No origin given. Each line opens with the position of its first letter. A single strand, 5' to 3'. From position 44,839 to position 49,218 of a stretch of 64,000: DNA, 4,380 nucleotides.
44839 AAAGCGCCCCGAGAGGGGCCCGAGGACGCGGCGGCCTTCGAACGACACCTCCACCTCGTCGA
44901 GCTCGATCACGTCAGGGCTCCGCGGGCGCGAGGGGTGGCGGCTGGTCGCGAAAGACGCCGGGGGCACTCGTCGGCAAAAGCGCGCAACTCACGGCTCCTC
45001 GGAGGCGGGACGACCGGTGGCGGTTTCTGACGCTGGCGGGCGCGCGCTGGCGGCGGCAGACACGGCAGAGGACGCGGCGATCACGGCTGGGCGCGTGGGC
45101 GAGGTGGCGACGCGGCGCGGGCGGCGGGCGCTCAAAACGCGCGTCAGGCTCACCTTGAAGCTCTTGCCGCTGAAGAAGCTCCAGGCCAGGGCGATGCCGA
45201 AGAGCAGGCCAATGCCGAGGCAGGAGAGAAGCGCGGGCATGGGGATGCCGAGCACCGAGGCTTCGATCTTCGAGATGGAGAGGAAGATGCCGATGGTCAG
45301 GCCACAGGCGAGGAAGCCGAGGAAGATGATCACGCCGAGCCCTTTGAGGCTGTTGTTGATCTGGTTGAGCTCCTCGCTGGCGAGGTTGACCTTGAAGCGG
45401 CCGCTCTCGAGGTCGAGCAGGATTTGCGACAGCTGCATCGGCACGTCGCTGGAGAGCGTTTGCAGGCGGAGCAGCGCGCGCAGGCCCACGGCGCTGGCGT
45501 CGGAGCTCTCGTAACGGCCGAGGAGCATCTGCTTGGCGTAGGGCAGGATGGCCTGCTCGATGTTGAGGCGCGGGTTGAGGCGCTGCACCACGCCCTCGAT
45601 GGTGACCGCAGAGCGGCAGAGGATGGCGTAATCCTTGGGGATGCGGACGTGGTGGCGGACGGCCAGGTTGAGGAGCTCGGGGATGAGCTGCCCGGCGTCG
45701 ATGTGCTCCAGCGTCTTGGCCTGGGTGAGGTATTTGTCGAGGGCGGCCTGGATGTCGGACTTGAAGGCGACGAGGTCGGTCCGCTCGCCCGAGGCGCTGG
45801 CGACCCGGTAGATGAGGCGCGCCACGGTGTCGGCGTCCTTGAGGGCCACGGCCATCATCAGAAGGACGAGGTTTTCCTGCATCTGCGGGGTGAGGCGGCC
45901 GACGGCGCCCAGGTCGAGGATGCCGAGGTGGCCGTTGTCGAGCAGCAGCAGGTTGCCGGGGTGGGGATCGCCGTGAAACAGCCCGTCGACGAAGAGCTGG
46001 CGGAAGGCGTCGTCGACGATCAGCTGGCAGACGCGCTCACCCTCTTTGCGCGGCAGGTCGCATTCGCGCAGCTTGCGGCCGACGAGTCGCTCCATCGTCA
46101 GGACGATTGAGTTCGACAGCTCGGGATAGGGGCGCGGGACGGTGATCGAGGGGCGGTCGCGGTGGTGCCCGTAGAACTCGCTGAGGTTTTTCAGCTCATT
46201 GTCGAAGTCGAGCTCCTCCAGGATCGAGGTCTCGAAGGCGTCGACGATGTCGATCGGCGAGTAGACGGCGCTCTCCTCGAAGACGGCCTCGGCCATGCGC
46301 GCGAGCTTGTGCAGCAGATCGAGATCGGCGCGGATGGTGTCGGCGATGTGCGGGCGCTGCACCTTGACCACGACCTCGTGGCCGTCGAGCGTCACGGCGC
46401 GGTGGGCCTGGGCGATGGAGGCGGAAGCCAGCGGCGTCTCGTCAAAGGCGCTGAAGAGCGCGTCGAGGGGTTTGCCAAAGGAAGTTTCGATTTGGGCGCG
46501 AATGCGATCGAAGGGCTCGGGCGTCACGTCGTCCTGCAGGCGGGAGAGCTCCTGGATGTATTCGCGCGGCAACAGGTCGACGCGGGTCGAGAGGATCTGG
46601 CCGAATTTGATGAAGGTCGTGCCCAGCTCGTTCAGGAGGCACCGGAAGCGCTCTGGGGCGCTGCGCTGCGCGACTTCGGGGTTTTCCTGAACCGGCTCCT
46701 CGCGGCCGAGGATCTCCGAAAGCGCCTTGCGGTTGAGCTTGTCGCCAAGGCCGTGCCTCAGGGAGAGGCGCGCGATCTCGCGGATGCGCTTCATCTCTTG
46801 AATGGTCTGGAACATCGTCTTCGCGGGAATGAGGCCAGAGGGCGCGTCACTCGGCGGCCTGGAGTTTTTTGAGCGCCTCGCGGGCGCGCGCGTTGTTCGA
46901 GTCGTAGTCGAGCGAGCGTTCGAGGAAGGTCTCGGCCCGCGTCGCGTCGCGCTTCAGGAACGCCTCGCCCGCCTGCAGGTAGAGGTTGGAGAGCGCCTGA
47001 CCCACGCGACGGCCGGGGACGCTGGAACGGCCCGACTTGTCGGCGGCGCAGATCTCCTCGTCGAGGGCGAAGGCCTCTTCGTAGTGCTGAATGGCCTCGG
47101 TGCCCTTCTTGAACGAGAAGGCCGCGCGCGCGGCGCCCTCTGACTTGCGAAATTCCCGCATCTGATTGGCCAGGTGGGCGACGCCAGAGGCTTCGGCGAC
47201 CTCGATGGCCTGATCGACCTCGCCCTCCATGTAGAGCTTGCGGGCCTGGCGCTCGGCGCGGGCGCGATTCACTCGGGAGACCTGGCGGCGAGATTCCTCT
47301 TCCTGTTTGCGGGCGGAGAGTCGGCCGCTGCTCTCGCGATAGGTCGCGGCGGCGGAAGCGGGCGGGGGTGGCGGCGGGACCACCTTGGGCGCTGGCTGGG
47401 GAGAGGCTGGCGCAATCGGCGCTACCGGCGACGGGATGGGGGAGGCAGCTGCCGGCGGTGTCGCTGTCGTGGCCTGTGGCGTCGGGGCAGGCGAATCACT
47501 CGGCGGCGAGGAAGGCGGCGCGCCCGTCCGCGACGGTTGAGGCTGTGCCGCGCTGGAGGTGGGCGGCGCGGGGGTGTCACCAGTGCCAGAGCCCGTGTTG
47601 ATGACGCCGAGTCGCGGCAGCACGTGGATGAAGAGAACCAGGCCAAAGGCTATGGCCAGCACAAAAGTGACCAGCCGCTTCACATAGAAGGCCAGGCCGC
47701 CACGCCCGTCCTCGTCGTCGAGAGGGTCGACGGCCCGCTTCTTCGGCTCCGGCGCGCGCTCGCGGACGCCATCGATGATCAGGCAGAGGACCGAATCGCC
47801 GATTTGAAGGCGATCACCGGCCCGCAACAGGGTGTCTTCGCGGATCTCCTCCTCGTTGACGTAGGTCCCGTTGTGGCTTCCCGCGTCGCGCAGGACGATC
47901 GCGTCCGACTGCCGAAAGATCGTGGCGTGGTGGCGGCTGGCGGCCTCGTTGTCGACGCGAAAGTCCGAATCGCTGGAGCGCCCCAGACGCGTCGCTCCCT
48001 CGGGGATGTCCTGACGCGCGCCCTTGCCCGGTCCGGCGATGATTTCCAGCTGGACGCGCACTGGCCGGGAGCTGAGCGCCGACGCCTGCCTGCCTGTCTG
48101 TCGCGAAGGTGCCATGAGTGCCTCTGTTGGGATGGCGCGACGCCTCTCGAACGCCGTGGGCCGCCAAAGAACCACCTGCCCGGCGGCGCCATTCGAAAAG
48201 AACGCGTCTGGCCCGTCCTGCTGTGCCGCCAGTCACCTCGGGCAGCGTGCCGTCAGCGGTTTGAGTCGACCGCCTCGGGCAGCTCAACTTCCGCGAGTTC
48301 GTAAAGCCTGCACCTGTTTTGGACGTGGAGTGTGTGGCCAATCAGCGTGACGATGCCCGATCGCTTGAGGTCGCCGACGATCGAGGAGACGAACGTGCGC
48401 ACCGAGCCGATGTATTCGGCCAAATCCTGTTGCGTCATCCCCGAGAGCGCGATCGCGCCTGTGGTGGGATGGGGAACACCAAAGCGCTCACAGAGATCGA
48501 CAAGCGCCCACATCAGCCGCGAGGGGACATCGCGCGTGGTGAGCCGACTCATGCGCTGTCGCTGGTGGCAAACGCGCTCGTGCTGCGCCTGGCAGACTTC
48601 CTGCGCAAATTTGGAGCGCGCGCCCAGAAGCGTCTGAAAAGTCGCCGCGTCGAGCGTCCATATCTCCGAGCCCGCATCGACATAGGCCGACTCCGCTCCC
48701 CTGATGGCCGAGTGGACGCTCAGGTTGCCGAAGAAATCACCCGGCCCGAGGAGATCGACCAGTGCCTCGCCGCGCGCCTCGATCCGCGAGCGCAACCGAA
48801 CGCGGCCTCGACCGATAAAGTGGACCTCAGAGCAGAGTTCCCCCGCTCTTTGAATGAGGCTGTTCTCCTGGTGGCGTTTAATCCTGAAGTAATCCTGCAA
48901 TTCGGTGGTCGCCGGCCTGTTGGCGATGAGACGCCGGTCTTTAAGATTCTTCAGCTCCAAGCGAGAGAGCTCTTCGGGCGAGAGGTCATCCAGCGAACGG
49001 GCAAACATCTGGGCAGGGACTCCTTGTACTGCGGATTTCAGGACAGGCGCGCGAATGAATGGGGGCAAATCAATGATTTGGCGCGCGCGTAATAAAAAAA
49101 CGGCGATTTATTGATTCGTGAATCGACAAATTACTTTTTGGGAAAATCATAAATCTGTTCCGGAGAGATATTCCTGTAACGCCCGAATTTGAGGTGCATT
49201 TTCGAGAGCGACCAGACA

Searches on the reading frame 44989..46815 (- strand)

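Call 62: search_protein_families(library=pfam, proteins=[window:44989-46815:-], max_evalue=0.001)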
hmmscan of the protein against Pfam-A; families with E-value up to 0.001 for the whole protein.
window:44989-46815:- (608 aa): 2 families
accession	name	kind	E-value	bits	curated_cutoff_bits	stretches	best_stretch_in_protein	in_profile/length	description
PF03109.22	ABC1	-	7.4e-65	218.9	22.9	1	92-333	1-242/244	ABC1 atypical kinase-like domain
PF01636.29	APH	-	0.00035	20.8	23.2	1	267-304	154-196/239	Phosphotransferase enzyme family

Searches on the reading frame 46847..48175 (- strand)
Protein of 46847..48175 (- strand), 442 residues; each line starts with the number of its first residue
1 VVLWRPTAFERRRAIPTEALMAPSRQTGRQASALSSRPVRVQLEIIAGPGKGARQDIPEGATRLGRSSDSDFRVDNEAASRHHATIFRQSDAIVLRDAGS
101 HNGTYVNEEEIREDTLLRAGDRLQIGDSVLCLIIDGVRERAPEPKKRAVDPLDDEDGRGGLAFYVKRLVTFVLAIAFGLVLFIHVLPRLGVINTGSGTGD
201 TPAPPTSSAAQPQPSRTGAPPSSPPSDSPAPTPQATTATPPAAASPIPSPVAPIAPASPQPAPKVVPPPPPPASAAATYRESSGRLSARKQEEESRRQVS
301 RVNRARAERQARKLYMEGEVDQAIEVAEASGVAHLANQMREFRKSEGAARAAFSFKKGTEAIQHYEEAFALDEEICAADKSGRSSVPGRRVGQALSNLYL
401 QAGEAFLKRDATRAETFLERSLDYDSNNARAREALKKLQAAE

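Call 62: search_protein_families(library=pfam, proteins=[window:46847-48175:-], max_evalue=0.001)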
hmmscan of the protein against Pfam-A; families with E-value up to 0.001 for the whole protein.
window:46847-48175:- (442 aa): 2 families
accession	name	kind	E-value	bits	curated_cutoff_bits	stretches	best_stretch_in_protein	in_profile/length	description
PF00498.31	FHA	-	3.4e-18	66.3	20.7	1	62-126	1-67/67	FHA domain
PF16697.10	Yop-YscD_cpl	-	1.2e-14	54.8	33.2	1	44-132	1-90/94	Inner membrane component of T3SS, cytoplasmic domain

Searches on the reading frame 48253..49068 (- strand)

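Call 62: search_protein_families(library=pfam, proteins=[window:48253-49068:-], max_evalue=0.001)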
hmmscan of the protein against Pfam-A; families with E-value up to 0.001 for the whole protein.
window:48253-49068:- (271 aa): 4 families
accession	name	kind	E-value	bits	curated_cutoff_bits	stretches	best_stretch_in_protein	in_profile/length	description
PF13545.12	HTH_Crp_2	-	1.2e-10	41.6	27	1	184-257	2-69/70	Crp-like helix-turn-helix domain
PF00027.35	cNMP_binding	-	2.2e-09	37.6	27.5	1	65-148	3-86/89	Cyclic nucleotide-binding domain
PF12802.13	MarR_2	-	3.1e-05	24.5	27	0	205-242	13-52/61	MarR family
PF00325.26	Crp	-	0.0002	21.5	21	1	211-239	3-31/32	Bacterial regulatory proteins, crp family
